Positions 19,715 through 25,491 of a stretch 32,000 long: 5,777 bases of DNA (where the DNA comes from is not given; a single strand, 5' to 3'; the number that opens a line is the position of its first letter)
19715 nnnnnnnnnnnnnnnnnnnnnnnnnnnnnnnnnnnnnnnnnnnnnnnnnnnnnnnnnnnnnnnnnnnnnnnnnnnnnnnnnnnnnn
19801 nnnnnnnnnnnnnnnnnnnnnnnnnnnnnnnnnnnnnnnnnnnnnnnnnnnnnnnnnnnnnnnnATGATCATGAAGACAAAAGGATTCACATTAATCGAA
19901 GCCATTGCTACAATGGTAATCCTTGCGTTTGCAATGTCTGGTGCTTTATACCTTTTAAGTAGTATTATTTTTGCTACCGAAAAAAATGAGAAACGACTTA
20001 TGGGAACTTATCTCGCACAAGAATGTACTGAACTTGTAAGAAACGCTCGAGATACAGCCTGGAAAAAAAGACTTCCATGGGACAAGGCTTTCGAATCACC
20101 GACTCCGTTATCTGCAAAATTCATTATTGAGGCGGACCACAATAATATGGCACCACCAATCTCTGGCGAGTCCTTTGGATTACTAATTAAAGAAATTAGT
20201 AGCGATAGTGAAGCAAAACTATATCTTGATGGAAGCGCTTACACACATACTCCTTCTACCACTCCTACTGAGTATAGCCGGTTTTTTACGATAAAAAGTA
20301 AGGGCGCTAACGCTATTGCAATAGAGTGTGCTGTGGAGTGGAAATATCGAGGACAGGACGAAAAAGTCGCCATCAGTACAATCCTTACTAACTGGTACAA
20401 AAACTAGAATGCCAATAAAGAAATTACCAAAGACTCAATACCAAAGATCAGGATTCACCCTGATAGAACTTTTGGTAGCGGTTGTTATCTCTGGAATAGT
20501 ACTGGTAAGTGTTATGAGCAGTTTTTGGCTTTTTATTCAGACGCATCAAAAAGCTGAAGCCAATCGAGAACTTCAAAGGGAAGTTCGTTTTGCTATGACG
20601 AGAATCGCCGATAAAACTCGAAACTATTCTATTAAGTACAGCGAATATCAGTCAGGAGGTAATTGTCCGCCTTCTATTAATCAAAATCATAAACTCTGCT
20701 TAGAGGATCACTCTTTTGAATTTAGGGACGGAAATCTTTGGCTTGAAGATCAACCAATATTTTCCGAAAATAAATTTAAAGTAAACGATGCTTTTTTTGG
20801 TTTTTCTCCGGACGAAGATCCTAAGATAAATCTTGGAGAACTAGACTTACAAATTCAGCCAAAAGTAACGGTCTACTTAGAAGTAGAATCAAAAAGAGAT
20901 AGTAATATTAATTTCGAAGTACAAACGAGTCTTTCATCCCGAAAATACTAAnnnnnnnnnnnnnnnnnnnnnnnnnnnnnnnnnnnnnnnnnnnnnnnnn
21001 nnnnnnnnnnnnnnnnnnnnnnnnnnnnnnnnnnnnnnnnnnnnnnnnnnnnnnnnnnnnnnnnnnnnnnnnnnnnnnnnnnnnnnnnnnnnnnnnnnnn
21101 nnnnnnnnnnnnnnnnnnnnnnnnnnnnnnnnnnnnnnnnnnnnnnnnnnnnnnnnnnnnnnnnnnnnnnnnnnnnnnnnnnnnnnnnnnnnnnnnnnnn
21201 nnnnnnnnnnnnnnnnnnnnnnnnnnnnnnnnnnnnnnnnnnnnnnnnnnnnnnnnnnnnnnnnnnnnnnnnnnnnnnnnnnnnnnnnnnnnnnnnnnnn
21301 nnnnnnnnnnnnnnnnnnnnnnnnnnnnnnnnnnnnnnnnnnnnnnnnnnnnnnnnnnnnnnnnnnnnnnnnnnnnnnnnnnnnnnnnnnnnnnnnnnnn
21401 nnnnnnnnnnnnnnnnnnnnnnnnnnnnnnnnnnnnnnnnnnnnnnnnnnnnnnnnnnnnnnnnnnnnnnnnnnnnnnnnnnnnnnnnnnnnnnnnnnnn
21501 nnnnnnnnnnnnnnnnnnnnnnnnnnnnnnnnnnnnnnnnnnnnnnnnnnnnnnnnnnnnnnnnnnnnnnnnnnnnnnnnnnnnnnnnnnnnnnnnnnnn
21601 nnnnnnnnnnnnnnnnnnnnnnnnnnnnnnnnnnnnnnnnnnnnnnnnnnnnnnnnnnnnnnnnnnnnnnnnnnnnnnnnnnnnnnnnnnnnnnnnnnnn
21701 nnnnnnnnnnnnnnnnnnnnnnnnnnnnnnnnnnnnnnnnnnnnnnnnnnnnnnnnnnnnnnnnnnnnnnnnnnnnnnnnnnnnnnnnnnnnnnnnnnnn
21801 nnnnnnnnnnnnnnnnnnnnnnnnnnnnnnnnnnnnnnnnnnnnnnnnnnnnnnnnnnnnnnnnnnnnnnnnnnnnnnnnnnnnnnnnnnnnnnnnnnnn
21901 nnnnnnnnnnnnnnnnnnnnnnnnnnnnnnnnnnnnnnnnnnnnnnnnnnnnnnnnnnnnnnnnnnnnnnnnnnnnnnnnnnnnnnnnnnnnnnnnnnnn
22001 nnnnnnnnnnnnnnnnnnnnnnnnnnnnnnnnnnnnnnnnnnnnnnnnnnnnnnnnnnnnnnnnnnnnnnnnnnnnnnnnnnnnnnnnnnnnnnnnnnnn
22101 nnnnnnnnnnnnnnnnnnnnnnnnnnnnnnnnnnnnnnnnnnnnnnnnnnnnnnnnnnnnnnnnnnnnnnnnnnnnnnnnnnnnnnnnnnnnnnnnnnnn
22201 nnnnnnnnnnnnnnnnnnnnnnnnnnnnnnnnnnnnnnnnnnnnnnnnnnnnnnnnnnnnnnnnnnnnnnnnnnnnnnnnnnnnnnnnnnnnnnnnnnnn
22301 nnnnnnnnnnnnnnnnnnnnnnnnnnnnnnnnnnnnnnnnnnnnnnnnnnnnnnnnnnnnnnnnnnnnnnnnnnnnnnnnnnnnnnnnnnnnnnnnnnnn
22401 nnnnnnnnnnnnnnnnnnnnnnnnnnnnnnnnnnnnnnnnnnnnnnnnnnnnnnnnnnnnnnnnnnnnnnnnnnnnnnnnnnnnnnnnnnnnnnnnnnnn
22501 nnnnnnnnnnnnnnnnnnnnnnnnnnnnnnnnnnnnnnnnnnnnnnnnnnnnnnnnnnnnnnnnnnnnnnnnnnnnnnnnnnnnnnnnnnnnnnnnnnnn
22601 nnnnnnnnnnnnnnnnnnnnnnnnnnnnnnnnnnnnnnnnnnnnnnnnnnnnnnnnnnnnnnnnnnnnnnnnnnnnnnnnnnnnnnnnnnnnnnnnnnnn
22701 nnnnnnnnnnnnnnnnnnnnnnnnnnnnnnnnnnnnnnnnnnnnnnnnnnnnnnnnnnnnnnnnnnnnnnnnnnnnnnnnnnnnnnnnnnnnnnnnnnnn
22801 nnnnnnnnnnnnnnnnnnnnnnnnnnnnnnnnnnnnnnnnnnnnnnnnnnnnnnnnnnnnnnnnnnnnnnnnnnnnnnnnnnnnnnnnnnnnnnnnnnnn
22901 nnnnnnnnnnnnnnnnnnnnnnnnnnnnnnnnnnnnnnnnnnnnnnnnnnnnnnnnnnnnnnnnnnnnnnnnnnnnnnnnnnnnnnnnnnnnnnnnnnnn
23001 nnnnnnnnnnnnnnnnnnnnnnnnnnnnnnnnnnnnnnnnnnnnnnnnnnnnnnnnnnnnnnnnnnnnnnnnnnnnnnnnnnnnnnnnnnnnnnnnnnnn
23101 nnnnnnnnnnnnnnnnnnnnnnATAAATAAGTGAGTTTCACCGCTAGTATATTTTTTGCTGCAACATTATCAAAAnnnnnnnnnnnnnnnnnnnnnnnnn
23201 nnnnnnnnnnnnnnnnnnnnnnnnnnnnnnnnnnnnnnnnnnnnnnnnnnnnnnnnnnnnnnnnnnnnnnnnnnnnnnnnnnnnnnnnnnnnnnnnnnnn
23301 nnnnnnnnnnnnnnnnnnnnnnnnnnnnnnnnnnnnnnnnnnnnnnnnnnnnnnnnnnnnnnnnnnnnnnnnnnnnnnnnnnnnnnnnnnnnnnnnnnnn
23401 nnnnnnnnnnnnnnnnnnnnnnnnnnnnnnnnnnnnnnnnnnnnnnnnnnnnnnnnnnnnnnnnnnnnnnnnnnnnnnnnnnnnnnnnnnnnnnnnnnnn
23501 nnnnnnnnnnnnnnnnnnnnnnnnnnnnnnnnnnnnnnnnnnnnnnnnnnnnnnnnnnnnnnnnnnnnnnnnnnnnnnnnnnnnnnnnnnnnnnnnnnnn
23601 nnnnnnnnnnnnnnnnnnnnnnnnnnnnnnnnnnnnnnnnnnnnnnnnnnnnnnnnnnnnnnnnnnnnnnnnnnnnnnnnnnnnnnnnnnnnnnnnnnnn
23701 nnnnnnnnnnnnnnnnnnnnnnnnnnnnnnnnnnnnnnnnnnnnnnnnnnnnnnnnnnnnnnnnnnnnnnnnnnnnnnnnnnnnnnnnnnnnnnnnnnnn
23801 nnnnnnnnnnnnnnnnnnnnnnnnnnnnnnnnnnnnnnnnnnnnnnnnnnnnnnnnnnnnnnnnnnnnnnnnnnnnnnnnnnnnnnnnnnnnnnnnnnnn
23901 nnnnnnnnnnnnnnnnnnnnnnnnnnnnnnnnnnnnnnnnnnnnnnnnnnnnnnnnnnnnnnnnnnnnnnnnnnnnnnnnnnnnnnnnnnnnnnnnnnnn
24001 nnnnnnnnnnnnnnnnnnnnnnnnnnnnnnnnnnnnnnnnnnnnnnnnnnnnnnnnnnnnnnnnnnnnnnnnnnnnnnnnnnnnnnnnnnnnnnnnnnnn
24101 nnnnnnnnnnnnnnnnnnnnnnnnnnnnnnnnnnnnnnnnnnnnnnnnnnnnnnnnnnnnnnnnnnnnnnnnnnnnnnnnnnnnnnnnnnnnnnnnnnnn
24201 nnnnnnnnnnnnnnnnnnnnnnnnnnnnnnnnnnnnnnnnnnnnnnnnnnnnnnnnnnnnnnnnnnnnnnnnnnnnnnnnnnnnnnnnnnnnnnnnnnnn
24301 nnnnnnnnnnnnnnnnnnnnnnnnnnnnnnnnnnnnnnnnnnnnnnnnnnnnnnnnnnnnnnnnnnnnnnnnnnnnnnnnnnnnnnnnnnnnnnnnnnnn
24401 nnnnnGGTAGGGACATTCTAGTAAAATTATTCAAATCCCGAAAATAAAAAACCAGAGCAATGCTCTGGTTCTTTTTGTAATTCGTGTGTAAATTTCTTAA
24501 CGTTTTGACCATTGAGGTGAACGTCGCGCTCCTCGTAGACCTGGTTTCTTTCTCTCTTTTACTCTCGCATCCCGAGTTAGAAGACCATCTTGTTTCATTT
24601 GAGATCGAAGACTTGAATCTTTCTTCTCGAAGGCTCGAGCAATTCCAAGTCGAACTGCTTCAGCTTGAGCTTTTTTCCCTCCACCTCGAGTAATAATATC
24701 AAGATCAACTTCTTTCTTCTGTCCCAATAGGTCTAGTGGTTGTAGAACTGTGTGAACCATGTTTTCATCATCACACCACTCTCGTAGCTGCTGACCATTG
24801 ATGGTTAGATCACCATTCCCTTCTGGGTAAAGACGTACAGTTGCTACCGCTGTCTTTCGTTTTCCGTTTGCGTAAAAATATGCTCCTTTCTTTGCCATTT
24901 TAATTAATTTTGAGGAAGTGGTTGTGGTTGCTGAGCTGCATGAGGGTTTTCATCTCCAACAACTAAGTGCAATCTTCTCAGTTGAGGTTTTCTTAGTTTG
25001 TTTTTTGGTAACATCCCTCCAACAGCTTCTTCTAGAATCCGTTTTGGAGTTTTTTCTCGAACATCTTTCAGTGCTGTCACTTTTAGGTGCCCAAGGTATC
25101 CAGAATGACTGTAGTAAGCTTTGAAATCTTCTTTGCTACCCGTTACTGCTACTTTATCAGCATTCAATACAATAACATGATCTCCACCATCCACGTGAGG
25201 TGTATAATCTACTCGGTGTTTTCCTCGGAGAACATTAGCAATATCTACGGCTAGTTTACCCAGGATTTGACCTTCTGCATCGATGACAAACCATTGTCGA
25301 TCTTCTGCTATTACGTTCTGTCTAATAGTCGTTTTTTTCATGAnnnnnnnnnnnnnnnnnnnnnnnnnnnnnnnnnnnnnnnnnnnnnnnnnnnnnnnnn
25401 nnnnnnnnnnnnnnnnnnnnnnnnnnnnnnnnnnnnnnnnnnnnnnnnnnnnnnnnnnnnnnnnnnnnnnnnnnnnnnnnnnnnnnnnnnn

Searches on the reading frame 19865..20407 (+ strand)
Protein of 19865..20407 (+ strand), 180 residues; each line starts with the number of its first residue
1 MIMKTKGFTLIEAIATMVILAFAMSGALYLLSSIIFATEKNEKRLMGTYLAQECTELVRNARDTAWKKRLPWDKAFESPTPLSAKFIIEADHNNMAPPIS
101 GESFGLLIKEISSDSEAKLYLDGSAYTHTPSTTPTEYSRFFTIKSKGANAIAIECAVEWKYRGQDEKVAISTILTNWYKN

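Call 6: search_protein_families(library=pfam, proteins=[window:19865-20407:+], max_evalue=0.001)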
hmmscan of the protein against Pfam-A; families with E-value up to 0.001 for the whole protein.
window:19865-20407:+ (180 aa): 1 family
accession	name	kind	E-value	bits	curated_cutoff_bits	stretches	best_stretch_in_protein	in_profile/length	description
PF07963.17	N_methyl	-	4.6e-06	26.4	21.2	1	3-28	2-27/27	Prokaryotic N-terminal methylation motif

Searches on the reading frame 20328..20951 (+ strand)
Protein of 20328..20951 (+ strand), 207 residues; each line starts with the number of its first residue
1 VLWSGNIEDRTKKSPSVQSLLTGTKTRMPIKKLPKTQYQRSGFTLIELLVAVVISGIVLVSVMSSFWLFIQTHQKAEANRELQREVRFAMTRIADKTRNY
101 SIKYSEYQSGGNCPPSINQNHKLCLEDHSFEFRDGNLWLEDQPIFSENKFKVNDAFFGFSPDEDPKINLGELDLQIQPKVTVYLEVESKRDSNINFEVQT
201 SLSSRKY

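Call 6: search_protein_families(library=pfam, proteins=[window:20328-20951:+], max_evalue=0.001)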
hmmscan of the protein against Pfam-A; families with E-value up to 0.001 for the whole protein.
window:20328-20951:+ (207 aa): 1 family
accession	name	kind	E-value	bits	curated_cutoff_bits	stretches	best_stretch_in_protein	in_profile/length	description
PF07963.17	N_methyl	-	3.8e-08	33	21.2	1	40-62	4-26/27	Prokaryotic N-terminal methylation motif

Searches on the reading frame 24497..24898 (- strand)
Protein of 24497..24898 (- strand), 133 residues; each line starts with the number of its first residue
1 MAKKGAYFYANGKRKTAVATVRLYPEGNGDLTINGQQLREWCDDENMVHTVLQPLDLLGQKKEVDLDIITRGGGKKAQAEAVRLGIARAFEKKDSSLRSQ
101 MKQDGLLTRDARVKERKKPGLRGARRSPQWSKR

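Call 7: search_protein_families(library=pfam, proteins=[window:24497-24898:-], max_evalue=0.001)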
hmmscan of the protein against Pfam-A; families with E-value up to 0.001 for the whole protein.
window:24497-24898:- (133 aa): 1 family
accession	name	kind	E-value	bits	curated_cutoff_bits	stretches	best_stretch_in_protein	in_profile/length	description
PF00380.25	Ribosomal_S9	-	6.5e-40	136.8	22.5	1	12-133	1-121/121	Ribosomal protein S9/S16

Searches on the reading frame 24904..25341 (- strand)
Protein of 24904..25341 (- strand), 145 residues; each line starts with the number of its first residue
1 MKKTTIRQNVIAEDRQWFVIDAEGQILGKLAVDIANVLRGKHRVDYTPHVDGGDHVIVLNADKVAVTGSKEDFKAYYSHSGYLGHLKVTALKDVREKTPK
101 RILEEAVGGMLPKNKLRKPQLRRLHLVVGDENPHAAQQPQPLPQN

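Call 7: search_protein_families(library=pfam, proteins=[window:24904-25341:-], max_evalue=0.001)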
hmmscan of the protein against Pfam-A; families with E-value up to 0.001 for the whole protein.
window:24904-25341:- (145 aa): 1 family
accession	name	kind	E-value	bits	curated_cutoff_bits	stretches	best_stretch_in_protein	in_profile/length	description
PF00572.24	Ribosomal_L13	-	2.9e-43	147.2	23.8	1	15-133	1-119/119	Ribosomal protein L13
